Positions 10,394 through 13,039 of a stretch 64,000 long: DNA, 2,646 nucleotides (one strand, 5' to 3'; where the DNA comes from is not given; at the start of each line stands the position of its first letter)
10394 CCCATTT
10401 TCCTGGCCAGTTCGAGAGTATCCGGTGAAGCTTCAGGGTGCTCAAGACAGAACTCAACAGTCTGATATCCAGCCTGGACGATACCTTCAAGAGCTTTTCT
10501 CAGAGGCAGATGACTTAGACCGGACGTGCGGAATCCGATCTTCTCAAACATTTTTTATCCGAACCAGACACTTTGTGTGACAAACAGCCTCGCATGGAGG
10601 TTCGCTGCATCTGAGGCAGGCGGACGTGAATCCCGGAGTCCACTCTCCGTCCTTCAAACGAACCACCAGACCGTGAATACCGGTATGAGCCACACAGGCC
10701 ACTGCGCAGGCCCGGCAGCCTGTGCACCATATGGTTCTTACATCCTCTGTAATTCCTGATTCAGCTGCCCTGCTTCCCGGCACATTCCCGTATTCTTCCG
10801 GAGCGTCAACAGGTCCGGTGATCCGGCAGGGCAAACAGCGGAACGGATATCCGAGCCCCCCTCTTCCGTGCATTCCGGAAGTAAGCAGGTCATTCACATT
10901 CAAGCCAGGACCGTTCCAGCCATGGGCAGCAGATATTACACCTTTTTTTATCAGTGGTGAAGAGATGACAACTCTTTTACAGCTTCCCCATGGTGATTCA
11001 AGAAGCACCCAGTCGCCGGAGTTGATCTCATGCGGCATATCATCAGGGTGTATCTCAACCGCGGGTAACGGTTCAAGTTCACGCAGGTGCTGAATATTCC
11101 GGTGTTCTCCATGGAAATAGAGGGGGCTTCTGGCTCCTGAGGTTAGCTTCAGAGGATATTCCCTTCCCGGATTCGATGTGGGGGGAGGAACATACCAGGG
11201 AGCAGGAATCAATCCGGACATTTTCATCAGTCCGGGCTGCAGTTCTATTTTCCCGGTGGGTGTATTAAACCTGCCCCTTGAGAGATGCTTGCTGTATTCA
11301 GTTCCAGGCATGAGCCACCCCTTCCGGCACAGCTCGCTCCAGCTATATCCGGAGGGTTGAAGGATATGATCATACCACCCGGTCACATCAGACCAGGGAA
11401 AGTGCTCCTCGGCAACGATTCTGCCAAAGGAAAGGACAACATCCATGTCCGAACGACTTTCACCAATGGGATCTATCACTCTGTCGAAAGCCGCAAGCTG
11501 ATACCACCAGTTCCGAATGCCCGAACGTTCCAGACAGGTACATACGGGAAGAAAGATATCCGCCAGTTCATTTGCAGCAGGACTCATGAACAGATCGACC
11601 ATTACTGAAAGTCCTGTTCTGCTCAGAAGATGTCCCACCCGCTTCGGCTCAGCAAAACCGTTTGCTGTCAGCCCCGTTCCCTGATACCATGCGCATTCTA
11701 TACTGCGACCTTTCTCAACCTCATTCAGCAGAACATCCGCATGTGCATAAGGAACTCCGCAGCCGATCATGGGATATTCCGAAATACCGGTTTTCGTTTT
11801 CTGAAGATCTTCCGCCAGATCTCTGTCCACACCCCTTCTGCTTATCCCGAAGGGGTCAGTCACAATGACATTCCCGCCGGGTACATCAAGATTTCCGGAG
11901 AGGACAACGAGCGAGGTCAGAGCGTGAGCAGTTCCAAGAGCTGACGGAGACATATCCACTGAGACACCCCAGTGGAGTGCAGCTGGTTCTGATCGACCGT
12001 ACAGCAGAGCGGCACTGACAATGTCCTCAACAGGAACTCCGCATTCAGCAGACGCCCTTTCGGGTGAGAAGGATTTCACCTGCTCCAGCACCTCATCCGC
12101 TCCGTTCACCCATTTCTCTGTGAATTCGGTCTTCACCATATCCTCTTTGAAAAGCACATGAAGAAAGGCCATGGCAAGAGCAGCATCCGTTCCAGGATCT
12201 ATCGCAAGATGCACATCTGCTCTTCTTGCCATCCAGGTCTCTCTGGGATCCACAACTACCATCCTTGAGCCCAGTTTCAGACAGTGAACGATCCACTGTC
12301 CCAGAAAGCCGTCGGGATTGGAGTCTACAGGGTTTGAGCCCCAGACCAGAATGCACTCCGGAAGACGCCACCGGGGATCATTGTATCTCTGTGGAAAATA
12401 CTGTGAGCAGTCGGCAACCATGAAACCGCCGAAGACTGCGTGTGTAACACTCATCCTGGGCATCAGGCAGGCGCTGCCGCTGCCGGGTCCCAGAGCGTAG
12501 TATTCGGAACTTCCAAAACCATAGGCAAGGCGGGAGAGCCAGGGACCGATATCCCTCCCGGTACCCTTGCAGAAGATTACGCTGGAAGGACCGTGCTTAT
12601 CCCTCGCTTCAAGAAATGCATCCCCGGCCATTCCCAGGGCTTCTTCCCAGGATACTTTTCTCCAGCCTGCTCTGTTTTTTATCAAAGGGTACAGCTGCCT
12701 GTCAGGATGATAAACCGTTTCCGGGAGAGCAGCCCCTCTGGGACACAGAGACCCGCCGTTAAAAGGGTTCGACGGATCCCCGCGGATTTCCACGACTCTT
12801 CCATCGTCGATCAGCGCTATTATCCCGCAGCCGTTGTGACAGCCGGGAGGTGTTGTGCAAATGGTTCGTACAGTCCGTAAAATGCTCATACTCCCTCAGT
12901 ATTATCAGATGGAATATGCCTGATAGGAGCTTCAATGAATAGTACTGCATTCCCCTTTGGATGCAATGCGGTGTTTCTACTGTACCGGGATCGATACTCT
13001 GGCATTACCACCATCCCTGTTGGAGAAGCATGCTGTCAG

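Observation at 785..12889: Twelve-gene overlap-coupled operon (Mo-enzyme, TIM barrel, 4 radical-SAM enzymes, 2 methyltransferases, 2 nucleotidyltransferases, CDP-alcohol transferase, FG-GAP protein) with no assignable product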

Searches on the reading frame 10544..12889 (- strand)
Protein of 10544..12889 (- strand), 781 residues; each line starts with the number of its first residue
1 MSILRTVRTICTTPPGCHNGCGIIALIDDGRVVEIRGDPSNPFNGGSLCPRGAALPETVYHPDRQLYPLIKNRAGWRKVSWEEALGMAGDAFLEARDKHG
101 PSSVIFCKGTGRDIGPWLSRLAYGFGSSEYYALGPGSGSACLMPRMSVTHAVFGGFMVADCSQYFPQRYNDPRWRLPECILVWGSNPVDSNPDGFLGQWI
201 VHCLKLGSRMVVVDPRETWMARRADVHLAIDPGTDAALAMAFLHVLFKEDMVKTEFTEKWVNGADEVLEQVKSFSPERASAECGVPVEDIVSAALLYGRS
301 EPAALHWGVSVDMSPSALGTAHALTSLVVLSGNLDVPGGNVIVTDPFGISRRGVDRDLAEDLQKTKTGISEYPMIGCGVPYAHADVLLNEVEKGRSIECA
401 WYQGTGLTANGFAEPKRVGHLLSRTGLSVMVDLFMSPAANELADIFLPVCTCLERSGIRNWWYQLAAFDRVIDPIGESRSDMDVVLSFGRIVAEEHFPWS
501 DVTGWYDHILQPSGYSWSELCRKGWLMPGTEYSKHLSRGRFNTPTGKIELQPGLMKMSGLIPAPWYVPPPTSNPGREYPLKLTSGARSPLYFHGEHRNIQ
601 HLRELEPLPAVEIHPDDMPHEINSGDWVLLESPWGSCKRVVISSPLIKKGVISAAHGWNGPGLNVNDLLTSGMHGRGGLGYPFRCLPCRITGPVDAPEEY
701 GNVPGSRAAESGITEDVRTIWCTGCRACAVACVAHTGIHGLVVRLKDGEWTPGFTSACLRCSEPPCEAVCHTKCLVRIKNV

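Call 3: search_protein_families(library=pfam, proteins=[window:10544-12889:-], max_evalue=0.01)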
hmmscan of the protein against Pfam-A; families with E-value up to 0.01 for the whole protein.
window:10544-12889:- (781 aa): 3 families
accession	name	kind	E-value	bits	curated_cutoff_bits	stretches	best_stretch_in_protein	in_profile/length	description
PF00384.28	Molybdopterin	-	6.9e-25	88.3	24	1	66-485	3-347/353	Molybdopterin oxidoreductase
PF04879.21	Molybdop_Fe4S4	-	1.7e-12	47.6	22.7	1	5-61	2-55/55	Molybdopterin oxidoreductase Fe4S4 domain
PF01568.27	Molydop_binding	-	1.1e-11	45.2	26.8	1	587-672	7-96/110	Molydopterin dinucleotide binding domain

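Call 5: search_protein_families(library=ncbifam, proteins=[window:10544-12889:-], max_evalue=0.001)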
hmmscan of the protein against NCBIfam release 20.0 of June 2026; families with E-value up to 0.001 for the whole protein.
window:10544-12889:- (781 aa): 27 families (the best 25 are shown)
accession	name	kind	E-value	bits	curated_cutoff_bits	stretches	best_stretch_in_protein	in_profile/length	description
TIGR01591.1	Fdh-alpha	equivalog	2.4e-57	194.5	666.25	3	179-342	158-319/672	formate dehydrogenase subunit alpha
NF012032.0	PRK15488.1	equivalog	1.2e-52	178.9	694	3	206-342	226-363/759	thiosulfate reductase PhsA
NF047855.1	AssmNtatRedNasC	equivalog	6.3e-38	130.5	1100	3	178-334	182-336/708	assimilatory nitrate reductase catalytic subunit NasC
NF041323.1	Nitr_red_NasA_Halo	equivalog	1e-35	123.5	1000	1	17-340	3-311/673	assimilatory nitrate reductase NasA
TIGR02166.1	dmsA_ynfE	subfamily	2.8e-27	95.2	777.7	1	16-485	52-550/794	DMSO/selenate family reductase complex A subunit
TIGR03479.1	DMSO_red_II_alp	subfamily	5.8e-25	87.5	984.75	1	49-256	105-302/913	molybdopterin-dependent oxidoreductase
NF041513.1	formate_DH_Act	exception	2.6e-23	81.8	1400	2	6-98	42-133/1067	formate dehydrogenase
TIGR01553.1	formate-DH-alph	equivalog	5.3e-23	80.8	814.2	2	178-269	223-312/1009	formate dehydrogenase-N subunit alpha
NF041884.1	selenate_YnfF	exception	1.4e-18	66.2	1650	1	48-341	89-398/798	selenate/tellurate reductase subunit YnfF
TIGR00509.1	bisC_fam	subfamily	1.8e-16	59.6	1017.55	1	203-338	200-341/772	molybdopterin guanine dinucleotide-containing S/N-oxide reductase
NF011566.1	PRK14990.1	exception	1.8e-16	59.3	1600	1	205-454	262-534/814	dimethylsulfoxide reductase subunit A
NF041885.1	selenate_YnfE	exception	1.4e-15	56.3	1675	1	48-341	92-405/805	selenate/tellurate reductase subunit YnfE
NF041714.1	arsenate_red_ArrA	equivalog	2.7e-15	55.6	1600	1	9-262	50-297/848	arsenate respiratory reductase molybdopterin-containing subunit ArrA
NF041783.2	mnquin_red_QrcB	equivalog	5.2e-14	51.3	440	1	17-133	60-175/695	menaquinone reductase molybdopterin-binding-like subunit QrcB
TIGR01706.1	NAPA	equivalog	2.7e-12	45.8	930.55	1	17-262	50-292/830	periplasmic nitrate reductase subunit alpha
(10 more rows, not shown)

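Call 19: search_solved_structures(query=window:10544-12889:-, max_evalue=0.00001)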
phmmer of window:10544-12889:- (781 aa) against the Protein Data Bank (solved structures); distinct sequences matched with E-value up to 0.00001: 54.
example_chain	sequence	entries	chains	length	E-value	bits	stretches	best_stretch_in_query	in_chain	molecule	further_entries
2e7z_A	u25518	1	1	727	2.6e-49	171.3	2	17-375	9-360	Acetylene hydratase Ahy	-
2vpw_A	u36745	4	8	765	1.2e-46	162.4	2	7-347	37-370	THIOSULFATE REDUCTASE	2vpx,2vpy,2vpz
7qv7_S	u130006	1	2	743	1.2e-43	152.5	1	10-341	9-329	Hydrogen dependent carbon dioxide reductase subunit FdhF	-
9t1s_L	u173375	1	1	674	4.3e-40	140.8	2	178-652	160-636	formate dehydrogenase (coenzyme F420)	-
7bkb_D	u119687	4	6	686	1.8e-36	128.8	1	7-547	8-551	Formate dehydrogenase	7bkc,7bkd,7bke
2jio_A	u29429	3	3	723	1.5e-35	125.8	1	16-340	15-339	PERIPLASMIC NITRATE REDUCTASE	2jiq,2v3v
2jim_A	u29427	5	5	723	7.1e-35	123.5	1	16-340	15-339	PERIPLASMIC NITRATE REDUCTASE | PROTEIN (PERIPLASMIC NITRATE REDUCTASE)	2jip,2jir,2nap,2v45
9vap_A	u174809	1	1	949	1e-34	123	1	7-341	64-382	Formate dehydrogenase molybdopterin-binding subunit FdhA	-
1aa6_A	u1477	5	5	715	2.1e-33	118.7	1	9-486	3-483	FORMATE DEHYDROGENASE H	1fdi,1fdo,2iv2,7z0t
7vw6_A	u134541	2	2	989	4.8e-28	100.9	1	6-610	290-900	Formate dehydrogenase | Tungsten-containing formate dehydrogenase alpha subunit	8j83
7e5z_A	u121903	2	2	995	4.9e-28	100.9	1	6-610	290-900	Formate dehydrogenase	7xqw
8rqz_C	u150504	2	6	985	1.6e-26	95.9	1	5-492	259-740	Probable oxidoreductase YjgC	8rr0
9gzq_A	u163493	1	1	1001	1.7e-26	95.8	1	5-492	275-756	Probable oxidoreductase YjgC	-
9wxb_B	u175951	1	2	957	2.5e-26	95.2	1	8-457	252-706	Formate dehydrogenase alpha subunit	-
6tg9_A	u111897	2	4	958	1.9e-24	89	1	8-653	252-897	Formate dehydrogenase subunit alpha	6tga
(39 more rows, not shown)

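Call 28: find_homologous_proteins(query=window:10544-12889:-, max_evalue=1e-20)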
Query window:10544-12889:- (781 aa): 796 proteins with E <= 1e-20 among 8000 candidates; the best 120 are listed.
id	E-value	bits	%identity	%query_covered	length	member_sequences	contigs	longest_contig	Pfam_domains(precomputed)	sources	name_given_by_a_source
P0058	0.0e+0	1634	86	100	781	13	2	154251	PF00384.28,PF01568.28,PF04879.22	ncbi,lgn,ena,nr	ncbi:MAG: molybdopterin-dependent oxidoreductase [Candidatus Aegiribacteria sp.]|nr:molybdopterin-de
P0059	0.0e+0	1633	86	100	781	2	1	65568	PF00384.28,PF01568.28,PF04879.22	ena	-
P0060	0.0e+0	1615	86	100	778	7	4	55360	PF00384.28,PF01568.28,PF04879.22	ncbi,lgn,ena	-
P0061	0.0e+0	1585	83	100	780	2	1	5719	PF00384.28,PF01568.28,PF04879.22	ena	-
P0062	0.0e+0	1526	79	100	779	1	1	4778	PF00384.28,PF01568.28,PF04879.22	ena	-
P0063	0.0e+0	1496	78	100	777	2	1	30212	PF00384.28,PF01568.28,PF04879.22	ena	-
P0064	0.0e+0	1430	74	100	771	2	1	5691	PF00384.28,PF01568.28,PF04879.22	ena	-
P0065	0.0e+0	1320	74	92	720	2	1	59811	PF00384.28,PF01568.28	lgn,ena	-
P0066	0.0e+0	1291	69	99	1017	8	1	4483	PF01261.31,PF00384.28,PF01568.28,PF04879.22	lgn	-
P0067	0.0e+0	1277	66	98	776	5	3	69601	PF00384.28,PF01568.28,PF04879.22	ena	-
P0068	0.0e+0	1269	68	98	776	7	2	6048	PF00384.28,PF01568.28,PF04879.22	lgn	-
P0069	0.0e+0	1259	66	98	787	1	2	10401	PF00384.28,PF01568.28,PF04879.22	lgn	-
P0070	0.0e+0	1248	65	98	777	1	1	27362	PF00384.28,PF01568.28,PF04879.22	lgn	-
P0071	0.0e+0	1177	64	98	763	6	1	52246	PF00384.28,PF01568.28,PF04879.22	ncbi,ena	-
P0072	0.0e+0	1123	66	91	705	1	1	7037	PF00384.28,PF01568.28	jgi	jgi:anaerobic selenocysteine-containing dehydrogenase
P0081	1.3e-239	816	49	97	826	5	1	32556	PF00384.28,PF01568.28,PF04879.22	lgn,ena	-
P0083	1.1e-213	730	47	99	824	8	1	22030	PF00384.28,PF01568.28,PF04879.22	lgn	-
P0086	2.3e-197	676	45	88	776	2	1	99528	PF00384.28,PF01568.28,PF04879.22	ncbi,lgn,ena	-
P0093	2.4e-180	620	42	88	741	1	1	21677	PF00384.28,PF01568.28,PF04879.22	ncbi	ncbi:molybdopterin-dependent oxidoreductase [Chloroflexota bacterium]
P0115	3.0e-166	573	41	87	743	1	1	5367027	PF00384.28,PF01568.28,PF04879.22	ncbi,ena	-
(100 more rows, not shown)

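Call 29: find_encoding_contigs(protein=P0081, flank=10000, max_places=1)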
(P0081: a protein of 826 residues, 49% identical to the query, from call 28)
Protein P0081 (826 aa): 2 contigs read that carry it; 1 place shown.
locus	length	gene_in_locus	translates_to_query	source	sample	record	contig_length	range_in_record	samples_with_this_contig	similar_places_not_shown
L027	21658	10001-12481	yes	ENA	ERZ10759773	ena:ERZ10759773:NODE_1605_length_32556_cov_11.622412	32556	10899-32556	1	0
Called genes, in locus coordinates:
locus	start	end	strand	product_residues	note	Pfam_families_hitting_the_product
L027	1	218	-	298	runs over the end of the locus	PF00005:ABC_tran, PF02463:SMC_N (faint), PF13304:AAA_21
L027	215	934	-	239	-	PF02633:Creatininase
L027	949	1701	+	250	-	PF01996:F420_ligase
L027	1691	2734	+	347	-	-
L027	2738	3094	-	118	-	PF04020:Phage_holin_4_2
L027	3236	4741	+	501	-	-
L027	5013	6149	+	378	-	PF17170:DUF5128 (weak)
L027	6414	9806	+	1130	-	PF08126:Propeptide_C25 (weak), PF01364:Peptidase_C25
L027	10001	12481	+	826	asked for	PF04879:Molybdop_Fe4S4 (weak), PF00384:Molybdopterin, PF01568:Molydop_binding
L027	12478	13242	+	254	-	PF01261:AP_endonuc_2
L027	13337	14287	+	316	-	PF04055:Radical_SAM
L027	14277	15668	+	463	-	PF04055:Radical_SAM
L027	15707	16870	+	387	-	PF13353:Fer4_12 (weak), PF04055:Radical_SAM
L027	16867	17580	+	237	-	PF13489:Methyltransf_23 (weak), PF01209:Ubie_methyltran (weak), PF08241:Methyltransf_11, PF08242:Methyltransf_12, PF13649:Methyltransf_25, PF13847:Methyltransf_31 (weak)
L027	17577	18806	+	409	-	PF02310:B12-binding, PF04055:Radical_SAM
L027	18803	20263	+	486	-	PF12804:NTP_transf_3, PF13489:Methyltransf_23, PF08241:Methyltransf_11, PF08242:Methyltransf_12 (weak), PF13649:Methyltransf_25, PF13847:Methyltransf_31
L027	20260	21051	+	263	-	PF01066:CDP-OH_P_transf (weak)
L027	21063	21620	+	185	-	PF12804:NTP_transf_3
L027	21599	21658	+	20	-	?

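Call 30: find_encoding_contigs(protein=P0086, flank=10000, max_places=1)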
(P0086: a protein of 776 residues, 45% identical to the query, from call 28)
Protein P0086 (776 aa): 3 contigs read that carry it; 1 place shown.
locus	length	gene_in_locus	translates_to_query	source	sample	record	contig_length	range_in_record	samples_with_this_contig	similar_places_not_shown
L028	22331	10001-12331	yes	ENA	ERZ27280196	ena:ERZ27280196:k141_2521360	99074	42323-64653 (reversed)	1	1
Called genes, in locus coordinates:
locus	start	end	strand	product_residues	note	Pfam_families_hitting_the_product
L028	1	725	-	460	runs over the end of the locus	PF02310:B12-binding, PF04055:Radical_SAM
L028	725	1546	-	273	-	-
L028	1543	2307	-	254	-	PF01261:AP_endonuc_2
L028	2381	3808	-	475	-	PF04055:Radical_SAM, PF13353:Fer4_12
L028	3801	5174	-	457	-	PF02310:B12-binding, PF04055:Radical_SAM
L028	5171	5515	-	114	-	PF12797:Fer4_2 (faint)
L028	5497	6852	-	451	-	PF04055:Radical_SAM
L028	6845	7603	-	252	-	PF12804:NTP_transf_3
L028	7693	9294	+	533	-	PF04055:Radical_SAM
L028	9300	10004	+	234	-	PF13489:Methyltransf_23 (weak), PF08241:Methyltransf_11, PF08242:Methyltransf_12, PF13649:Methyltransf_25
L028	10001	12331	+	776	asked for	PF04879:Molybdop_Fe4S4, PF00384:Molybdopterin, PF01568:Molydop_binding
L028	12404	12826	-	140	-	PF00903:Glyoxalase, PF06983:3-dmu-9_3-mt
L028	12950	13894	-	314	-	PF16138:DUF4846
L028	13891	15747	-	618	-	PF10604:Polyketide_cyc2 (weak), PF19363:DUF5939, PF00211:Guanylate_cyc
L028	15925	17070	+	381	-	PF05235:CHAD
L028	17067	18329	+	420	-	PF01916:DS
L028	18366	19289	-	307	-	PF00892:EamA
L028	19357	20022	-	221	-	-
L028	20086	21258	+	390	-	PF01833:TIG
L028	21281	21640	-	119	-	-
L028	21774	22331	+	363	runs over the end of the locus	PF00005:ABC_tran, PF08402:TOBE_2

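Call 31: find_encoding_contigs(protein=P0115, flank=10000, max_places=1)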
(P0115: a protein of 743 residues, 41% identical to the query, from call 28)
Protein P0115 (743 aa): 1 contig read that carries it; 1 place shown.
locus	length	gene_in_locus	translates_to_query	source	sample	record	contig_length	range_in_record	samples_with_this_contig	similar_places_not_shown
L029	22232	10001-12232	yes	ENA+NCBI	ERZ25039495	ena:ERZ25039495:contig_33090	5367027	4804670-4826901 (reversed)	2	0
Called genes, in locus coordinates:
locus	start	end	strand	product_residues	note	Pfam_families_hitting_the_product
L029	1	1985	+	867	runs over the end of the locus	PF21423:AhtL-like_1st, PF00384:Molybdopterin, PF01568:Molydop_binding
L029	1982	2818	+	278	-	PF13237:Fer4_10 (weak), PF13247:Fer4_11, PF12838:Fer4_7 (weak), PF13187:Fer4_9 (weak), PF00037:Fer4, PF12797:Fer4_2 (weak), PF12837:Fer4_6 (weak), PF13620:CarboxypepD_reg, +4 more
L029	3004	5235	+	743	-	PF04879:Molybdop_Fe4S4, PF00384:Molybdopterin, PF01568:Molydop_binding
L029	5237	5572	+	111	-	PF13247:Fer4_11 (weak)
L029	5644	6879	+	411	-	PF00083:Sugar_tr, PF07690:MFS_1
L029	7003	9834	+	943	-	PF13191:AAA_16 (weak), PF25873:WHD_MalT, PF13424:TPR_12 (faint), PF17874:TPR_MalT, PF00196:GerE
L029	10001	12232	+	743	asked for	PF04879:Molybdop_Fe4S4, PF00384:Molybdopterin, PF01568:Molydop_binding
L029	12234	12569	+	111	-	PF13247:Fer4_11 (weak)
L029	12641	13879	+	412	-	PF00083:Sugar_tr, PF07690:MFS_1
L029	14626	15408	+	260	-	PF23023:Anti-Pycsar_Apyc1, PF00753:Lactamase_B, PF12706:Lactamase_B_2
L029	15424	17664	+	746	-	PF04879:Molybdop_Fe4S4, PF00384:Molybdopterin, PF01568:Molydop_binding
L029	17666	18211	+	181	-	PF13237:Fer4_10 (faint), PF12838:Fer4_7 (weak), PF12798:Fer4_3 (faint), PF13247:Fer4_11, PF13187:Fer4_9 (weak), PF00037:Fer4, PF12797:Fer4_2 (weak), PF12837:Fer4_6 (weak)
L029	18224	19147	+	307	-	PF03916:NrfD, PF14589:NrfD_2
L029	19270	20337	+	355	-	PF02754:CCG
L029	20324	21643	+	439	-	PF23545:Zn_ribbon_HMPTM, PF04055:Radical_SAM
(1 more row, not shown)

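Call 33: find_related_loci(query=L028:725-1546:-, collection=genome_contigs, flank=10000)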
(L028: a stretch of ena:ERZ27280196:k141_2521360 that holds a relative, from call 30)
Query L028:725-1546:- (273 aa) in genome_contigs; peptide patterns used: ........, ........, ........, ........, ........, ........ (x = any residue, [..] = any of these).
600 stretches matched a pattern (row limit reached: there are more); 3 encode a relative of the query (tblastn E <= 1e-3); 3 distinct loci.
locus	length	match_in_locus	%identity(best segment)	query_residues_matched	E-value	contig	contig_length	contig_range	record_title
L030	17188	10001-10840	45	3-273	1e-59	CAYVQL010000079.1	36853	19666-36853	MAG TPA_asm: uncultured Enterobacterales bacterium isolate SRP077602_co7_23 genome assembly, contig: NODE_5379_length_36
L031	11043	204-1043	44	2-273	5e-56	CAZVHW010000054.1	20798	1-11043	MAG TPA_asm: uncultured Enterobacterales bacterium isolate SRP308112_co1_406 genome assembly, contig: NODE_3974_length_2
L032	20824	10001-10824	100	1-273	1e-151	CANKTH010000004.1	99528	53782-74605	MAG: Deltaproteobacteria bacterium isolate TH-Jun18-127 genome assembly, contig: TH-Jun18-C243, whole genome shotgun seq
